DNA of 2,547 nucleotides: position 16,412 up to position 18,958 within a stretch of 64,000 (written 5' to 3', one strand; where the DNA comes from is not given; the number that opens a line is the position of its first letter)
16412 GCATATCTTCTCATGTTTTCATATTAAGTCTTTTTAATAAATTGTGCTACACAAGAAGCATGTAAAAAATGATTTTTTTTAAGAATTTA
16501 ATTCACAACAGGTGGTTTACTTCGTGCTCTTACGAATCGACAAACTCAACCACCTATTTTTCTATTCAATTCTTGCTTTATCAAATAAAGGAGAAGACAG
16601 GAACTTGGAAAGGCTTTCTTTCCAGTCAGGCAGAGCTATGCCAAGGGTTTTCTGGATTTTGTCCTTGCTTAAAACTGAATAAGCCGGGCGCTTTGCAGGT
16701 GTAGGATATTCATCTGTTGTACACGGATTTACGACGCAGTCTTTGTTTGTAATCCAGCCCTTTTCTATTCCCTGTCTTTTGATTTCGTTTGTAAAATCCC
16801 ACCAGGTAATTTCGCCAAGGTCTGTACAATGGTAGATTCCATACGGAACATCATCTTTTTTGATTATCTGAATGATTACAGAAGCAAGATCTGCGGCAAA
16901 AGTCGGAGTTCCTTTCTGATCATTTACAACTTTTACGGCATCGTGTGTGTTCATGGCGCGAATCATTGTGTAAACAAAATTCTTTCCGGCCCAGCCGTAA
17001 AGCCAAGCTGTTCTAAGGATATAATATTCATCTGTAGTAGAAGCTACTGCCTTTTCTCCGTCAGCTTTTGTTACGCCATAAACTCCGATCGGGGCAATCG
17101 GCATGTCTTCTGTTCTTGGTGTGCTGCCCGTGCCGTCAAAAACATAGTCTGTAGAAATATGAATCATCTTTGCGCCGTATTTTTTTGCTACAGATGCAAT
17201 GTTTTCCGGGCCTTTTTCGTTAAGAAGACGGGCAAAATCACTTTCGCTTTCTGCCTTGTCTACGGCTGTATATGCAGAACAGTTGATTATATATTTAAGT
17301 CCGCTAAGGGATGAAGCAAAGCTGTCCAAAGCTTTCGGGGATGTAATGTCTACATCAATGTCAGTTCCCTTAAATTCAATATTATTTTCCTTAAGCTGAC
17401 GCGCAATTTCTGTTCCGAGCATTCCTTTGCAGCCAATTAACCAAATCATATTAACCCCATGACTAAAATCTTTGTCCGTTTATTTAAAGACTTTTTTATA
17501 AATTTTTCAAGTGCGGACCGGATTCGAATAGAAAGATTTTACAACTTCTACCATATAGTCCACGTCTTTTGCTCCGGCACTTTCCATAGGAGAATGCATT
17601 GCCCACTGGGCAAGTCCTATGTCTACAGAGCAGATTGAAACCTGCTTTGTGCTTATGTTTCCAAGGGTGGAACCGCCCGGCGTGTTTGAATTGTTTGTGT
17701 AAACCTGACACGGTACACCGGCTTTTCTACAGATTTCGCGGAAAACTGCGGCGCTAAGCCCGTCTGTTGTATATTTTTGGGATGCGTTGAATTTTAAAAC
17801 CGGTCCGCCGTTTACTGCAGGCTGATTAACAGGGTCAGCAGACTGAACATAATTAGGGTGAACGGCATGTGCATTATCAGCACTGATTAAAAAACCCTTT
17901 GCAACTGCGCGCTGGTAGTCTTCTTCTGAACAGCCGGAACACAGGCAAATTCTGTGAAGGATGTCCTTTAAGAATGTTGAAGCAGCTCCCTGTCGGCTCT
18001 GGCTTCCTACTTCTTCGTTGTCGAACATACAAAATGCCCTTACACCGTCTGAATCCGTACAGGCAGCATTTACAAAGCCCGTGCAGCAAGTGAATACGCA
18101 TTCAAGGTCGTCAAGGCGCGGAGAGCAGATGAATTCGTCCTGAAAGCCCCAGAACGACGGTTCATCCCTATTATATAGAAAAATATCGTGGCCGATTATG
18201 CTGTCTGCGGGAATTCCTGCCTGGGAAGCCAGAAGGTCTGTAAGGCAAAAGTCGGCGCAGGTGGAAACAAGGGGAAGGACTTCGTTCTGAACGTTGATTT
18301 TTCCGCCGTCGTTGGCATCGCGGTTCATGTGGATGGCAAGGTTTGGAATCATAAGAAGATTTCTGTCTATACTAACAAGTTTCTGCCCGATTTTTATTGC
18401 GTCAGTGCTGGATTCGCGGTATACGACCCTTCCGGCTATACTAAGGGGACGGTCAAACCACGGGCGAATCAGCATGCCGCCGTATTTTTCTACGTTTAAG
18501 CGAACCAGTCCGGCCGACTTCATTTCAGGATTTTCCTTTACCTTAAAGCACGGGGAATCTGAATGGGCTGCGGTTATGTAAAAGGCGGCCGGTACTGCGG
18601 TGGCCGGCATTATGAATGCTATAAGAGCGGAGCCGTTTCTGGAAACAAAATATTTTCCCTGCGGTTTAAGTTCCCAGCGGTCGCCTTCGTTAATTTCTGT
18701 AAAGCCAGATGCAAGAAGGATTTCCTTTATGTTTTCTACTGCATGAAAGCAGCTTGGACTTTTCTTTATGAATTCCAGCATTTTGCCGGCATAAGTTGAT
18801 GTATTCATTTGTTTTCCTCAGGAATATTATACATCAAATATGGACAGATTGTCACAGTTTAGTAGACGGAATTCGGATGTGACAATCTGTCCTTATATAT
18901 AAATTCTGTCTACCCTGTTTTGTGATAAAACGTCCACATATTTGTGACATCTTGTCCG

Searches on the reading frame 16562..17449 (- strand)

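Call 17: search_protein_families(library=ncbifam, proteins=[window:16562-17449:-], max_evalue=0.00001)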
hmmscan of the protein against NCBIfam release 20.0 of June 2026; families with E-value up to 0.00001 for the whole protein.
window:16562-17449:- (295 aa): 3 families
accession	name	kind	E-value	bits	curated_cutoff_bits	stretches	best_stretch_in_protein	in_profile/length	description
TIGR01214.1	rmlD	equivalog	4.8e-88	295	224.05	1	2-285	2-283/285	dTDP-4-dehydrorhamnose reductase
NF007440.0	PRK09987.1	equivalog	6.1e-61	206.3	308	1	2-285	3-291/299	dTDP-4-dehydrorhamnose reductase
TIGR01181.1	dTDP_gluc_dehyt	equivalog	6.8e-06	25.4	365.1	0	31-143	55-170/321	dTDP-glucose 4,6-dehydratase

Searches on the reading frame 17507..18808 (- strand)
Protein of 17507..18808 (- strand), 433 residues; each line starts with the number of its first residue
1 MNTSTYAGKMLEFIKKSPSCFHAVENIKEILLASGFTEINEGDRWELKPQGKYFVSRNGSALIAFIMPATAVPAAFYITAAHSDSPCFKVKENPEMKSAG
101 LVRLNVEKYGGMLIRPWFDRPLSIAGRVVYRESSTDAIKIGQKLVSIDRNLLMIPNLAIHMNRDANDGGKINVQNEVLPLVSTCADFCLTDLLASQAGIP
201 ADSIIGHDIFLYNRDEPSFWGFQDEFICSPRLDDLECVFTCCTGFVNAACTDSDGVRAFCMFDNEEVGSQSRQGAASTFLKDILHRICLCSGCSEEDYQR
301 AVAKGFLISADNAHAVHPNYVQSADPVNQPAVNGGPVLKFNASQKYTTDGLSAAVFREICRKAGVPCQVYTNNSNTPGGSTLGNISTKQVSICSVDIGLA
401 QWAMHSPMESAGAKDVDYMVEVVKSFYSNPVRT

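Call 5: search_protein_families(library=pfam, proteins=[window:17507-18808:-], max_evalue=0.01)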
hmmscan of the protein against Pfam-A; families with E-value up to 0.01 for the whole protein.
window:17507-18808:- (433 aa): 2 families
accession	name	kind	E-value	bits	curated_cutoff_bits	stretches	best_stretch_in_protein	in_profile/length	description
PF02127.20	Peptidase_M18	-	1e-119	400.7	24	1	13-427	1-432/432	Aminopeptidase I zinc metalloprotease (M18)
PF05343.19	Peptidase_M42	-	3.6e-07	30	23.2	1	323-420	198-290/292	M42 glutamyl aminopeptidase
